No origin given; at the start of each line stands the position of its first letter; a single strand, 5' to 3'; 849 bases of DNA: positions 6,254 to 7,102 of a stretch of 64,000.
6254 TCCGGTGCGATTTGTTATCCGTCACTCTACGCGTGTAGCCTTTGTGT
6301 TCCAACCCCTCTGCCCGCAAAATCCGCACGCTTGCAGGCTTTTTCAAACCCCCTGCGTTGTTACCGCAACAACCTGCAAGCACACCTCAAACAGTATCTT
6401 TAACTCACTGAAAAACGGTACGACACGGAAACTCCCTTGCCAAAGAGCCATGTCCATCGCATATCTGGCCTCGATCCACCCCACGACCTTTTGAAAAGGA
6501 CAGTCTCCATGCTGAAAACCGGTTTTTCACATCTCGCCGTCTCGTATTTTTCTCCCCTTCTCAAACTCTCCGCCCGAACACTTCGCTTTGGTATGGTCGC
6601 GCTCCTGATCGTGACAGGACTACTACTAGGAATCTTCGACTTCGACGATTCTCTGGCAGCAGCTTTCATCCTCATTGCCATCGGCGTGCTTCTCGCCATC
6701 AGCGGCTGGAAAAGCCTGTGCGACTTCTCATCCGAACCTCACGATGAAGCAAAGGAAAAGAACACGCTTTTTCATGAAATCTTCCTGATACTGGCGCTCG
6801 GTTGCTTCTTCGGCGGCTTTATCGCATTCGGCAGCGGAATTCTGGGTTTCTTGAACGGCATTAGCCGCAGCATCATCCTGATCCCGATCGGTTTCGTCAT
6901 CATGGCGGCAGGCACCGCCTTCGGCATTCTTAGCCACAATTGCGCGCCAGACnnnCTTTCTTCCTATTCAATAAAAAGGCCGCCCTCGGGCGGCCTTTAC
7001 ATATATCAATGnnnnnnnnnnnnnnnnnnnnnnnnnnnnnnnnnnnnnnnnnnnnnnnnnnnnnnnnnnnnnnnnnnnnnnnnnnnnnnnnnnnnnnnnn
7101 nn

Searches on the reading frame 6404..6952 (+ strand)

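Call 88: search_protein_families(library=pfam, proteins=[window:6404-6952:+], max_evalue=0.001)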
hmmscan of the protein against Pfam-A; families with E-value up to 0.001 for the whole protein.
window:6404-6952:+ (183 aa): 1 family
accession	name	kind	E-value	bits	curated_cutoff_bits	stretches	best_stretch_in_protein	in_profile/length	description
PF01925.25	TauE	-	0.00079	19.6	32.6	1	61-148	65-151/237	Sulfite exporter TauE/SafE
